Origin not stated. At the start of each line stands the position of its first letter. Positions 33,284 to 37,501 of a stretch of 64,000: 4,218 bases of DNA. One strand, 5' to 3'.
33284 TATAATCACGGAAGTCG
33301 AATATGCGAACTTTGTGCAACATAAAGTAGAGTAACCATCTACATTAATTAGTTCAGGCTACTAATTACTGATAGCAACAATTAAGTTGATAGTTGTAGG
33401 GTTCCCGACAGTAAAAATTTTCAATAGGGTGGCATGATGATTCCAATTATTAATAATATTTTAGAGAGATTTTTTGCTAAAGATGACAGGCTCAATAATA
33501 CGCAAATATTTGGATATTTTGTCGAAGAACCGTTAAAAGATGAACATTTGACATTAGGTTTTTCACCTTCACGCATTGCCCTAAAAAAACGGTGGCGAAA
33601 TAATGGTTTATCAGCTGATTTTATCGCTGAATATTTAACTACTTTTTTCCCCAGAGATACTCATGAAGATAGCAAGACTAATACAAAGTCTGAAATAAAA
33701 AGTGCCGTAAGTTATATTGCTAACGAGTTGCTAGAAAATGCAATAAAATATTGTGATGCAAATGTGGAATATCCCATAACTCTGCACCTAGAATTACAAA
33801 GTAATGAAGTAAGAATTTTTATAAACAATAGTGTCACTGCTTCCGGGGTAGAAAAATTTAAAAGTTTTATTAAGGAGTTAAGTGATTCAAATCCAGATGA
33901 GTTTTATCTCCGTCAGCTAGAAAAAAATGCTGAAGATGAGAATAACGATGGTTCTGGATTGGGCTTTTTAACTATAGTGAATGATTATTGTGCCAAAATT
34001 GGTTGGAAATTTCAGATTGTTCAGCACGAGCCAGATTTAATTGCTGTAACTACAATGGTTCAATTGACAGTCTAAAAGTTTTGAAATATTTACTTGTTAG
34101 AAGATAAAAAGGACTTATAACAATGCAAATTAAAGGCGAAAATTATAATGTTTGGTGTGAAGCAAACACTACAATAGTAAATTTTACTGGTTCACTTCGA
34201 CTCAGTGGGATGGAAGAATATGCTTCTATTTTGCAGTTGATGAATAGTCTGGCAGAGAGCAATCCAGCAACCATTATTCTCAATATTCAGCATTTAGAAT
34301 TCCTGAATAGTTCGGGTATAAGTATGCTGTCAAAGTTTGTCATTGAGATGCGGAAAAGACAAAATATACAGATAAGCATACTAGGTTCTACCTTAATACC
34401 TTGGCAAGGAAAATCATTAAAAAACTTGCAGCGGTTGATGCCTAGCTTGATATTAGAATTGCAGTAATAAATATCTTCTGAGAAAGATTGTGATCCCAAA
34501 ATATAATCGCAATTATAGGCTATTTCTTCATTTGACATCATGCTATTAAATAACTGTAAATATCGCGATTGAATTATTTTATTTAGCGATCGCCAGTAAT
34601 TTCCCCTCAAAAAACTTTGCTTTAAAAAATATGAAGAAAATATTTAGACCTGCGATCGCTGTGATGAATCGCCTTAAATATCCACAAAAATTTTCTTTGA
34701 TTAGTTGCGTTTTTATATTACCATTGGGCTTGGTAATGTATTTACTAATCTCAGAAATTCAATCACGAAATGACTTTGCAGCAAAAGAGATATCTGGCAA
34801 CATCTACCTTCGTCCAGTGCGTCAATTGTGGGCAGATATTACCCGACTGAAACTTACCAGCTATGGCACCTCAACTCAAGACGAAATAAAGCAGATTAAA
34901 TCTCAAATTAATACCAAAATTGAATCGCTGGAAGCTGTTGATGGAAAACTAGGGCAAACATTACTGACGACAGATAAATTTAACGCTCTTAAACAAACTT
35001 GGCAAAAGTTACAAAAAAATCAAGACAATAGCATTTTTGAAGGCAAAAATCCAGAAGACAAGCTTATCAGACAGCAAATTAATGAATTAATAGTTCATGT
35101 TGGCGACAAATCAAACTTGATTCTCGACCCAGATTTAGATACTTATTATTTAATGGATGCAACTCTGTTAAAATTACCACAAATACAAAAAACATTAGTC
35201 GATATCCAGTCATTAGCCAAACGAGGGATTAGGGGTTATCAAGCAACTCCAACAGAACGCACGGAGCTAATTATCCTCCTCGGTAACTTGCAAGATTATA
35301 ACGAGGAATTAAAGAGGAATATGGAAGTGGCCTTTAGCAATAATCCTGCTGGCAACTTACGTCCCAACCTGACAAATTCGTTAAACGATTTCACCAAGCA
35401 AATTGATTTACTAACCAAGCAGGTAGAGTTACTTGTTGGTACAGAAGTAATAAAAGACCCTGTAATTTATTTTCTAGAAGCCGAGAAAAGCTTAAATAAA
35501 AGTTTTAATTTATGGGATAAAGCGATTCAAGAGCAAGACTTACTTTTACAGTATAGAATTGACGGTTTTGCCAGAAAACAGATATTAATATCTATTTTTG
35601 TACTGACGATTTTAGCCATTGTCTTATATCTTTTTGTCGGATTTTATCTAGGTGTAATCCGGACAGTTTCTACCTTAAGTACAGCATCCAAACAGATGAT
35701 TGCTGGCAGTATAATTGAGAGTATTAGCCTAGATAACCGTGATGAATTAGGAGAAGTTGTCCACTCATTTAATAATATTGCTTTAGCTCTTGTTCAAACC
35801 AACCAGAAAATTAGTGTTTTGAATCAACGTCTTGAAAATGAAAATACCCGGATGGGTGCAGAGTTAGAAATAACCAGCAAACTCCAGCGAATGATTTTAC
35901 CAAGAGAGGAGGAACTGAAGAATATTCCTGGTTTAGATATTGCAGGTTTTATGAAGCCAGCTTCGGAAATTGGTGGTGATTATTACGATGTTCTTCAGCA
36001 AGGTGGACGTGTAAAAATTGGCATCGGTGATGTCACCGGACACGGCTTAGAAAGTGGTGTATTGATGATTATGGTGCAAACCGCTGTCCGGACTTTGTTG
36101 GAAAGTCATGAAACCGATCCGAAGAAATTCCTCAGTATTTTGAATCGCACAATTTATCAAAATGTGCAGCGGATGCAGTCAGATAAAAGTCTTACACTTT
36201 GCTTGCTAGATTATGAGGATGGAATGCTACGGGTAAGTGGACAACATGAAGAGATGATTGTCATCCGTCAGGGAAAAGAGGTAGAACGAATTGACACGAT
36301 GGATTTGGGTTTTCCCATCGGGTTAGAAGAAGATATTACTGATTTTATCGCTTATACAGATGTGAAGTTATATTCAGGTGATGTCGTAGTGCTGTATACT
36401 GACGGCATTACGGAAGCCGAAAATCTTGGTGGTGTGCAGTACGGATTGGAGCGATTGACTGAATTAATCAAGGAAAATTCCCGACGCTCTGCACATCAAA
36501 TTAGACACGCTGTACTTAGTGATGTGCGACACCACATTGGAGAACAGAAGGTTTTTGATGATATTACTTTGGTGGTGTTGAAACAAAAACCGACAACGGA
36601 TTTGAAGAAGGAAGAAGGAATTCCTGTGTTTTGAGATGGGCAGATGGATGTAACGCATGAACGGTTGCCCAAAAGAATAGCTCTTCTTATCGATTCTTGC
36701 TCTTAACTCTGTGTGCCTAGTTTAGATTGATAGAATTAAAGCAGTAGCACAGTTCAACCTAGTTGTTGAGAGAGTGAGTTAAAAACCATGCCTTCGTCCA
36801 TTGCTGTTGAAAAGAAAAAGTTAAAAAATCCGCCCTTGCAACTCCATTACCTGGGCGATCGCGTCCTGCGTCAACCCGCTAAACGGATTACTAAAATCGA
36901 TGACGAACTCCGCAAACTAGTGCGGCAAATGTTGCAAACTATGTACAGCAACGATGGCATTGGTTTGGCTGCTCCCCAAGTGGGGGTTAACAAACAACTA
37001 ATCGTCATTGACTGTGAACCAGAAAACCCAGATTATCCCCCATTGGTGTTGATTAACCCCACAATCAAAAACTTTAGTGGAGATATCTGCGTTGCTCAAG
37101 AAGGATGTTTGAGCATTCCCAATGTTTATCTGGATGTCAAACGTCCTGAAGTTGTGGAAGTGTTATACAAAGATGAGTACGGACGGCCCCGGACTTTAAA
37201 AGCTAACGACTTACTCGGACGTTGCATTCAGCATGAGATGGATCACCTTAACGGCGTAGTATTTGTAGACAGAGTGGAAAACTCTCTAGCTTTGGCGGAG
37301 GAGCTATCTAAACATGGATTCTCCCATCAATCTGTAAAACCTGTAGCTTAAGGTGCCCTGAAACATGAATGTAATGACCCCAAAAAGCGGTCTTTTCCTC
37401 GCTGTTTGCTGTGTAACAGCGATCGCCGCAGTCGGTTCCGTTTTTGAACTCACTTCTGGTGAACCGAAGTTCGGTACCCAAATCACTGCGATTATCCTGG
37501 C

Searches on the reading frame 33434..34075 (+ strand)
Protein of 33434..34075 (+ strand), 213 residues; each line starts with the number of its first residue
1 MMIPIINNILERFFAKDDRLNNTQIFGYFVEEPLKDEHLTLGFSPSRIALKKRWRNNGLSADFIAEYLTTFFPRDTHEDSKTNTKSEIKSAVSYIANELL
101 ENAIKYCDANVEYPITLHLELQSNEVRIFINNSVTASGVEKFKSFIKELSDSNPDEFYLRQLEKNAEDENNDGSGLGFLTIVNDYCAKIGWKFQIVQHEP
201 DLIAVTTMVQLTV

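Call 8: search_protein_families(library=pfam, proteins=[window:33434-34075:+], max_evalue=0.00001)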
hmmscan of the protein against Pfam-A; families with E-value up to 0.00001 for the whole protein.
window:33434-34075:+ (213 aa): 1 family
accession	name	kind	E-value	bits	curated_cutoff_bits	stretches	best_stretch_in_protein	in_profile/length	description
PF19788.4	DUF6272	-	1.5e-08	34.9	26.6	1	82-197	5-128/134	Family of unknown function (DUF6272)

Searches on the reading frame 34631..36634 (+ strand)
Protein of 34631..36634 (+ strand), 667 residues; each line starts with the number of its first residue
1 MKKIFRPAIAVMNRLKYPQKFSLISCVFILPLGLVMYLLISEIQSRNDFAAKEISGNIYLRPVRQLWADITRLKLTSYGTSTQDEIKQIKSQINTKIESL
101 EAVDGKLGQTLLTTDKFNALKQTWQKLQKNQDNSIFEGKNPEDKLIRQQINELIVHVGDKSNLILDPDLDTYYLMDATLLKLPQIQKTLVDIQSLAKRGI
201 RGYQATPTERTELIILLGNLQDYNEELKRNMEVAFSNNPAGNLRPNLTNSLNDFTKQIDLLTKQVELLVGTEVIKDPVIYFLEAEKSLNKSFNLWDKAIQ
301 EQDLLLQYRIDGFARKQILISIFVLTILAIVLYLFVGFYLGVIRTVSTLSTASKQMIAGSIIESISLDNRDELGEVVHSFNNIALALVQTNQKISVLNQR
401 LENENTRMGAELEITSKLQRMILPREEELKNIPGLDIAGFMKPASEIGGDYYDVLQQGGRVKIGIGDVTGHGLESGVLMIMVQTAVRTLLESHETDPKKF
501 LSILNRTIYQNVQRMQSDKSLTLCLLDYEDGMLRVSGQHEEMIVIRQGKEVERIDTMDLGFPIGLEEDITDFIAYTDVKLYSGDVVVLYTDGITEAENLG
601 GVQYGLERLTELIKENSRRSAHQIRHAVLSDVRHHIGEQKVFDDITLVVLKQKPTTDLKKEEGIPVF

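Call 8: search_protein_families(library=pfam, proteins=[window:34631-36634:+], max_evalue=0.00001)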
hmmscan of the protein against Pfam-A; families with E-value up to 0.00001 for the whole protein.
window:34631-36634:+ (667 aa): 1 family
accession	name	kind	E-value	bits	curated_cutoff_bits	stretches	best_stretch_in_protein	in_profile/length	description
PF07228.17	SpoIIE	-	2.7e-40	138.8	25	1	458-651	2-190/192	Stage II sporulation protein E (SpoIIE)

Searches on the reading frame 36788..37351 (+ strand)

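Call 8: search_protein_families(library=pfam, proteins=[window:36788-37351:+], max_evalue=0.00001)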
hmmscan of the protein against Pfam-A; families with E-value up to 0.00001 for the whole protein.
window:36788-37351:+ (187 aa): 1 family
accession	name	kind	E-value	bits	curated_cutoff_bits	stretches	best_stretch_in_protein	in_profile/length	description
PF01327.26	Pep_deformylase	-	1.4e-50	171.3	22.8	1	18-165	3-152/156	Polypeptide deformylase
